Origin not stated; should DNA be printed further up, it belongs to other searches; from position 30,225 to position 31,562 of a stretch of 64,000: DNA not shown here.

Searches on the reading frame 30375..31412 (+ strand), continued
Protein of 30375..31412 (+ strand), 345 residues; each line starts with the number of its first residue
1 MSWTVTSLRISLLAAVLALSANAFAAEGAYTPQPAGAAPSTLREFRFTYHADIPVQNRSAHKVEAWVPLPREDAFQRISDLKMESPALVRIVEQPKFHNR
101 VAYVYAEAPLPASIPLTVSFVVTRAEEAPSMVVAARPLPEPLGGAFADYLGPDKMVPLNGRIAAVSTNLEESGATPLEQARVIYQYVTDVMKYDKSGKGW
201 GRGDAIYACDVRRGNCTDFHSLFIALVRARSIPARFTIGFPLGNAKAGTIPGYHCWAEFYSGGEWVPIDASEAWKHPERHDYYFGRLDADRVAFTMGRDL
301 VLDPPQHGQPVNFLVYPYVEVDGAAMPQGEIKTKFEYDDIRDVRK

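Call 61: fold_search(model_id=the predicted structure, library=pdb)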
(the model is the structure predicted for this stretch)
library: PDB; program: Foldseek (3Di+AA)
matches with E <= 10: 1011; with E <= 0.001: 3
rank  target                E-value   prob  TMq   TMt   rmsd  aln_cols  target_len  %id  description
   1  3isr_A                1.5e-13  1.00  0.56  0.65   5.5       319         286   15  The Crystal Structure of a Putative Cysteine Protease from Cytophaga hutchinsonii to 1.9A (released 2009-09-08)
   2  3isr_C                6.2e-13  1.00  0.53  0.62   6.1       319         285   15  The Crystal Structure of a Putative Cysteine Protease from Cytophaga hutchinsonii to 1.9A (released 2009-09-08)
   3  3isr_B                1.9e-12  1.00  0.50  0.58   6.9       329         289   16  The Crystal Structure of a Putative Cysteine Protease from Cytophaga hutchinsonii to 1.9A (released 2009-09-08)
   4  3kd4_A                1.2e-03  0.87  0.21  0.16  15.7       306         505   10  CRYSTAL STRUCTURE OF A PUTATIVE PROTEASE (BDI_1141) FROM PARABACTEROIDES DISTASONIS ATCC 8503 AT 2.00 A RESOLUTION (released 2009-11-24)
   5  9crn                  3.1e-03  0.99  0.24  0.23  11.3       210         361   12  Crystal structure of Streptococcus pyogenes TglA (released 2024-08-14)
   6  7rb4                  2.5e-02  0.75  0.16  0.10   6.0       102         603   13  Crystal structure of Peptono Toxin, a diphtheria toxin homolog, from Seinonella peptonophila (released 2022-04-20)
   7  8rmx_A                2.6e-02  0.66  0.27  0.21  22.2       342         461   12  Transglutaminase 3 in complex with DH patient-derived Fab DH63-A02 (released 2025-03-12)
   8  2x12_A                5.8e-02  0.69  0.17  0.26   4.8        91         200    8  pH-induced modulation of Streptococcus parasanguinis adhesion by Fap1 fimbriae (released 2010-07-07)
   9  8rmx_D                6.1e-02  0.51  0.27  0.21  22.3       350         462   12  Transglutaminase 3 in complex with DH patient-derived Fab DH63-A02 (released 2025-03-12)
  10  8rmy_A                6.1e-02  0.41  0.25  0.19  22.7       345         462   13  Transglutaminase 3 in complex with inhibitor Z-don and DH patient-derived Fab DH63-A02 (released 2025-03-12)
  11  7ri3_C                6.9e-02  0.44  0.16  0.10  11.8       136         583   12  Crystal structure of Albireti Toxin, a diphtheria toxin homolog, from Streptomyces albireticuli (released 2022-04-20)
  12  7ri3_D                7.3e-02  0.38  0.15  0.10  11.9       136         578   12  Crystal structure of Albireti Toxin, a diphtheria toxin homolog, from Streptomyces albireticuli (released 2022-04-20)
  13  4q56_A                8.6e-02  0.09  0.08  0.20  19.1       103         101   13  Structure of Helix aspersa agglutinin with natural glycosylation and N-acetyl-alpha-D-galactosamine (GalNAc) (released 2015-10-14)
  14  8rmy_D                9.1e-02  0.44  0.25  0.19  23.2       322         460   14  Transglutaminase 3 in complex with inhibitor Z-don and DH patient-derived Fab DH63-A02 (released 2025-03-12)
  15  4jo5                  1.1e-01  0.13  0.11  0.19  14.8       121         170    7  CBM3a-L domain with flanking linkers from scaffoldin cipA of cellulosome of Clostridium thermocellum (released 2013-07-17)
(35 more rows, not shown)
